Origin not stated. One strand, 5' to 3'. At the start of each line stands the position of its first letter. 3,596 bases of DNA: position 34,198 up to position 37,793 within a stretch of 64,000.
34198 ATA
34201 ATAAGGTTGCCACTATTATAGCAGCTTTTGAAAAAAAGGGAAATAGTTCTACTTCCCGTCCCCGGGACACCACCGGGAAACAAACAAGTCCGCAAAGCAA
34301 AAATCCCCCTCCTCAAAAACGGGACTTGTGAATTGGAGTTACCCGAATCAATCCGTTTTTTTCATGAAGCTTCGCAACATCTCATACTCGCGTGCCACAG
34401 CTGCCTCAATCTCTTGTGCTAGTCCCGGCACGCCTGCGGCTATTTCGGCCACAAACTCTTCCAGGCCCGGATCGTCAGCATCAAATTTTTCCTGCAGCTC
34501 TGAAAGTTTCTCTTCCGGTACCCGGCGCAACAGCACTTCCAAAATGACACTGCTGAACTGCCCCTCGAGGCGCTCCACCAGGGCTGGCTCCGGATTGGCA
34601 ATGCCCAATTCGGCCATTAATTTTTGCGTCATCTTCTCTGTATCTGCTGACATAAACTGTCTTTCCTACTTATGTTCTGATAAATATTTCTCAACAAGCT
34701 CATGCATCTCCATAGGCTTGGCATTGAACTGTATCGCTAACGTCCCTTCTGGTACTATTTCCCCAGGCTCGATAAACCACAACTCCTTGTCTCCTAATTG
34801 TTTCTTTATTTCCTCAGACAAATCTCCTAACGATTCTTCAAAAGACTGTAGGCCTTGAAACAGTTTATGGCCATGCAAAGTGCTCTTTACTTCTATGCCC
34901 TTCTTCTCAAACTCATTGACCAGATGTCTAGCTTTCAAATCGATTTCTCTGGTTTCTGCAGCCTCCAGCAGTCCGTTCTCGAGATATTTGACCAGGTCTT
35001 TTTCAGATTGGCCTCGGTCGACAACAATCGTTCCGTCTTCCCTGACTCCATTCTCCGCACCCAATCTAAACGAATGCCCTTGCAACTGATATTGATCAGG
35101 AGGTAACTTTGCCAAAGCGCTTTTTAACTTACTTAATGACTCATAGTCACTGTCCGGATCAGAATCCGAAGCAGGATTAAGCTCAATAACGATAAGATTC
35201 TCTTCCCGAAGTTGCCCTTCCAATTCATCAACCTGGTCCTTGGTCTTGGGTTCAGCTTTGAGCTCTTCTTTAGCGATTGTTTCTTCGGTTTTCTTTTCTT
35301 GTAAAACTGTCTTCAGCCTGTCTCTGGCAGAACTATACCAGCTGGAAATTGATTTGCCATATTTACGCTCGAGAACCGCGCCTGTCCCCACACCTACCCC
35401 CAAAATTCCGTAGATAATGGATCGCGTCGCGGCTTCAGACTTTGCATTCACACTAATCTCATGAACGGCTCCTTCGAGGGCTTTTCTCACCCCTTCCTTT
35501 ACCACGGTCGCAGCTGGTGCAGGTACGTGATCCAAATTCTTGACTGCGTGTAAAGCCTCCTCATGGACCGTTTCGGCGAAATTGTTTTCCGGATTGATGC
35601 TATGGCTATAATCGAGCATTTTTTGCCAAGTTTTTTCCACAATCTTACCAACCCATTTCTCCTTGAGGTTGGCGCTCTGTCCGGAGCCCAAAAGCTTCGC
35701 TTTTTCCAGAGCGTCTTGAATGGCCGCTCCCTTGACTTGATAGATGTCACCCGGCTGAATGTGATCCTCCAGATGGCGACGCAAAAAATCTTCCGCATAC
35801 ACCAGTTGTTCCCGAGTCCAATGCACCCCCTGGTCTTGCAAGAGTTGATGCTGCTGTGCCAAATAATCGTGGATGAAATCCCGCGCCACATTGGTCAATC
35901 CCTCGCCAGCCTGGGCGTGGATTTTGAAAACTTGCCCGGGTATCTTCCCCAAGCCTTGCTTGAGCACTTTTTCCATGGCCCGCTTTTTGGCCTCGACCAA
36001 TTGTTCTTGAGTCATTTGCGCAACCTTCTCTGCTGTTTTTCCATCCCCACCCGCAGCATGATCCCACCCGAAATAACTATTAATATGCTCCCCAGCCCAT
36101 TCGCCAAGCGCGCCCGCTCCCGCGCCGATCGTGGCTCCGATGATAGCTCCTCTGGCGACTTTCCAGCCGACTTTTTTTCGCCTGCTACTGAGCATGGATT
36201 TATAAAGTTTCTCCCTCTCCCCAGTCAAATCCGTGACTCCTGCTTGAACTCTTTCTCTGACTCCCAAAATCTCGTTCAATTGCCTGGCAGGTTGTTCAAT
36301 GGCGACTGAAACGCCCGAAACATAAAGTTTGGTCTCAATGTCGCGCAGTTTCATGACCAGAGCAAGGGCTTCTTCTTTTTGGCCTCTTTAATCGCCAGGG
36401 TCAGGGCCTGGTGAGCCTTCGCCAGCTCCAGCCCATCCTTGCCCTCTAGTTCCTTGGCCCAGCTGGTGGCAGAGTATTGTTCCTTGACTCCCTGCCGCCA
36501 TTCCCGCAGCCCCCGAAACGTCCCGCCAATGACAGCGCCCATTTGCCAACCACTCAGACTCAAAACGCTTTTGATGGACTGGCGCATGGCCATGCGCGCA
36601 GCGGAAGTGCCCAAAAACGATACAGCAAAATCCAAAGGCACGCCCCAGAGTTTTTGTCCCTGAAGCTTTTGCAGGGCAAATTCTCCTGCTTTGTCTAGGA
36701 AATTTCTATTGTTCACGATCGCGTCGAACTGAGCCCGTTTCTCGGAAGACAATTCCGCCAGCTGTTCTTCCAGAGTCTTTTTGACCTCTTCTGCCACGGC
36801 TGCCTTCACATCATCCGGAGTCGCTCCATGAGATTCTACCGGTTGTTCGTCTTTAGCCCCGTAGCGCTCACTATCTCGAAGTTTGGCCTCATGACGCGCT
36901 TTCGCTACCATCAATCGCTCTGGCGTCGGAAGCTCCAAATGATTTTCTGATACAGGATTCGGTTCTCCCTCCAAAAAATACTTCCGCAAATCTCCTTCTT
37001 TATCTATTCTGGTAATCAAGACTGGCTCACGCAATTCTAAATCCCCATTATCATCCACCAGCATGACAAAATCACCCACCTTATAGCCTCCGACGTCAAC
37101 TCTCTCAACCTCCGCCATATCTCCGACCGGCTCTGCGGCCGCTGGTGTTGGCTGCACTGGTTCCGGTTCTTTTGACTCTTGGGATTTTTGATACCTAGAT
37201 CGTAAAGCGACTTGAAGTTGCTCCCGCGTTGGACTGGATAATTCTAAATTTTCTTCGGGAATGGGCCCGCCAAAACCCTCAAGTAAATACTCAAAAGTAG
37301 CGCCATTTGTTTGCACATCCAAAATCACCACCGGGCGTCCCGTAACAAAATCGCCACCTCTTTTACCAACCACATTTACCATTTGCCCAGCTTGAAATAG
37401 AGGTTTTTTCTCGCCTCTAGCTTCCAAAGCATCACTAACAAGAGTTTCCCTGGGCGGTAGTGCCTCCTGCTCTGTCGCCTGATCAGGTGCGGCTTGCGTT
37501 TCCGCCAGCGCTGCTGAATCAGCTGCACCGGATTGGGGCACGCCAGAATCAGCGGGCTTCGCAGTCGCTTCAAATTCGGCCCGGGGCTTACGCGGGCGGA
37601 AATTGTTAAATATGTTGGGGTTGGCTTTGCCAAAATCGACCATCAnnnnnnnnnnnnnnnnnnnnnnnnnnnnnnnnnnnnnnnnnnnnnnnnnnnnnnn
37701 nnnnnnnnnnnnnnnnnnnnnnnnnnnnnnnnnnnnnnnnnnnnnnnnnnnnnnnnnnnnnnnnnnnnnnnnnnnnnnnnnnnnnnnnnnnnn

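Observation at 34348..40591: Strongly promoted four-gene cluster of large uncharacterised proteins next to an export apparatus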

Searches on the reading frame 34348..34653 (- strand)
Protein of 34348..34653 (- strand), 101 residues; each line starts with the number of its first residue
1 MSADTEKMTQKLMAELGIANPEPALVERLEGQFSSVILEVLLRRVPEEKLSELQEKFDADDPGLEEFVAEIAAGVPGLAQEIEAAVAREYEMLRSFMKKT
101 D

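Call 3: search_protein_families(library=pfam, proteins=[window:34348-34653:-], max_evalue=1)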
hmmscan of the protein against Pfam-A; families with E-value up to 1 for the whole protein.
window:34348-34653:- (101 aa): 0 families

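Call 4: search_protein_families(library=ncbifam, proteins=[window:34348-34653:-], max_evalue=1)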
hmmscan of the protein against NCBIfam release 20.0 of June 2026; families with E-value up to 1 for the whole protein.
window:34348-34653:- (101 aa): 1 family
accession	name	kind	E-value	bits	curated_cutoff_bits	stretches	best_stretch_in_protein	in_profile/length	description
NF008428.0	PRK11264.1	equivalog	0.046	12.9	406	1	4-92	120-204/250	L-cystine ABC transporter ATP-binding protein TcyN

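Call 7: search_protein_families(library=phrogs, proteins=[window:34348-34653:-], max_evalue=0.1)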
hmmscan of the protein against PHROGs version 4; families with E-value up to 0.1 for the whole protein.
window:34348-34653:- (101 aa): 1 family
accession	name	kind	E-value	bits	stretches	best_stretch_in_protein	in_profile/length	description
phrog_1667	-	unknown function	0.044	15.3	1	9-91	6-78/133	-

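Call 8: search_protein_families(library=padloc, proteins=[window:34348-34653:-], max_evalue=0.1)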
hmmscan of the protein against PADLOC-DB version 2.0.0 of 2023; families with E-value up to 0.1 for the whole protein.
window:34348-34653:- (101 aa): 0 families

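Call 46: find_related_loci(query=A4, collection=metagenome_contigs, flank=10000)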
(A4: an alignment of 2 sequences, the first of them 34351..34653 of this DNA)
Query A4 (101 aa) in metagenome_contigs; peptide patterns used: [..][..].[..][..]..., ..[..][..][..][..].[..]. (x = any residue, [..] = any of these).
549 stretches matched a pattern, but none encodes a relative of the query by tblastn (E <= 1e-3).

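Call 63: search_protein_families(library=pfam, proteins=[window:34351-34653:-], max_evalue=10)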
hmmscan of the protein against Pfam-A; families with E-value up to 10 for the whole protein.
window:34351-34653:- (101 aa): 0 families

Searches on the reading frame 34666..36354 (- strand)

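Call 3: search_protein_families(library=pfam, proteins=[window:34666-36354:-], max_evalue=1)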
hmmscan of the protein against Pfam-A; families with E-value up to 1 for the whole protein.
window:34666-36354:- (562 aa): 1 family
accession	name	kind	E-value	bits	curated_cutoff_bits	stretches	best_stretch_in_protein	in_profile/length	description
PF17253.7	DUF5320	-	0.21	13.2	27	0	76-133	35-91/99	Family of unknown function (DUF5320)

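Call 4: search_protein_families(library=ncbifam, proteins=[window:34666-36354:-], max_evalue=1)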
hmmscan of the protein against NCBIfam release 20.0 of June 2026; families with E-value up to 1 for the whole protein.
window:34666-36354:- (562 aa): 1 family
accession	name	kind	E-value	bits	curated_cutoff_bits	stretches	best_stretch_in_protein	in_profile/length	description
NF006396.0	PRK08645.1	equivalog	0.07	11.2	453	1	352-413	288-349/611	bifunctional homocysteine S-methyltransferase/methylenetetrahydrofolate reductase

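Call 7: search_protein_families(library=phrogs, proteins=[window:34666-36354:-], max_evalue=0.1)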
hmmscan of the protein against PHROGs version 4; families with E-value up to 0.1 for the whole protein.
window:34666-36354:- (562 aa): 3 families
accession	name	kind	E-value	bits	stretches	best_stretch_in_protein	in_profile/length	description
phrog_10341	-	lysis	0.0098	15.7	0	67-127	165-223/577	endolysin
phrog_1047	-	tail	0.02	13.9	0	69-115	881-930/1251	tail associated lysin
phrog_13966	-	unknown function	0.097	13.6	0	106-146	15-53/115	-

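Call 8: search_protein_families(library=padloc, proteins=[window:34666-36354:-], max_evalue=0.1)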
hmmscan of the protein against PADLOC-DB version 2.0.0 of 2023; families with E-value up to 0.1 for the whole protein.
window:34666-36354:- (562 aa): 0 families

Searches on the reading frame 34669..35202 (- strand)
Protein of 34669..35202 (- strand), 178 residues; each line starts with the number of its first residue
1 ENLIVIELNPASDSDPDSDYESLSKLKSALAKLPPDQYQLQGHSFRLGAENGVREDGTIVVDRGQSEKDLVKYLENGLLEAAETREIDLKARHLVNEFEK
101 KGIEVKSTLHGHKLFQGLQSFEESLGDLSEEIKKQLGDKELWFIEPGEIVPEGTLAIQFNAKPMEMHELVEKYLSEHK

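Call 100: search_protein_families(library=pfam, proteins=[window:34669-35202:-], max_evalue=10)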
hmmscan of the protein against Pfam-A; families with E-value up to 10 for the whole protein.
seq(178 aa): 0 families

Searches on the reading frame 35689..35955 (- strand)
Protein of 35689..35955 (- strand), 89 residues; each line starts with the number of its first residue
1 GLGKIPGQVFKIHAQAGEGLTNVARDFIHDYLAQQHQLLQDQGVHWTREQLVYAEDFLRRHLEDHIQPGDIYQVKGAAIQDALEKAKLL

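Call 100: search_protein_families(library=pfam, proteins=[window:35689-35955:-], max_evalue=10)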
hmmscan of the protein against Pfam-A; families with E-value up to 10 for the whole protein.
seq(89 aa): 1 family
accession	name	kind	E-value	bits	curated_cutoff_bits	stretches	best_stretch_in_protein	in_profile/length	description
PF09570.16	RE_SinI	-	0.025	14.3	22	1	15-69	102-153/218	SinI restriction endonuclease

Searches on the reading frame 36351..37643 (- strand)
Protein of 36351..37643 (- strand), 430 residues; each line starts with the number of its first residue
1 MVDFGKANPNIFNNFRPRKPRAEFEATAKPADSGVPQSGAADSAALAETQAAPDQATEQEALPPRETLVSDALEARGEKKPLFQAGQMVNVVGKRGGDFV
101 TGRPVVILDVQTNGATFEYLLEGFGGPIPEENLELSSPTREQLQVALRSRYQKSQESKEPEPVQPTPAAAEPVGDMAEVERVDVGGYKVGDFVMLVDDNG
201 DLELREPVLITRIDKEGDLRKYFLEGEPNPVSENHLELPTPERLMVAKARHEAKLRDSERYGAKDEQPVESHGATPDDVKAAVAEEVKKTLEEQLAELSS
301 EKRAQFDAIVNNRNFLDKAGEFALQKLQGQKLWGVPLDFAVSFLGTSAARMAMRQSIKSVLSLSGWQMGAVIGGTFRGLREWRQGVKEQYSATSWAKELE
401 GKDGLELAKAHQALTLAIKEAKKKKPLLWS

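Call 3: search_protein_families(library=pfam, proteins=[window:36351-37643:-], max_evalue=1)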
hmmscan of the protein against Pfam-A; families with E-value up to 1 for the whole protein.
window:36351-37643:- (430 aa): 1 family
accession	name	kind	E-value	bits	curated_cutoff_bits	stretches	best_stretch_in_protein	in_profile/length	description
PF19121.6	DUF5805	-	0.067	14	28.5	1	277-307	31-61/67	Family of unknown function (DUF5805)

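Call 4: search_protein_families(library=ncbifam, proteins=[window:36351-37643:-], max_evalue=1)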
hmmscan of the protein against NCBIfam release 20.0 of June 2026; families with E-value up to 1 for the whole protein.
window:36351-37643:- (430 aa): 0 families

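Call 7: search_protein_families(library=phrogs, proteins=[window:36351-37643:-], max_evalue=0.1)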
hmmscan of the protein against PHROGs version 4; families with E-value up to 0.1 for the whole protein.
window:36351-37643:- (430 aa): 0 families

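Call 8: search_protein_families(library=padloc, proteins=[window:36351-37643:-], max_evalue=0.1)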
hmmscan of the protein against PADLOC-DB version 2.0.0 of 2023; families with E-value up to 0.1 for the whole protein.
window:36351-37643:- (430 aa): 0 families
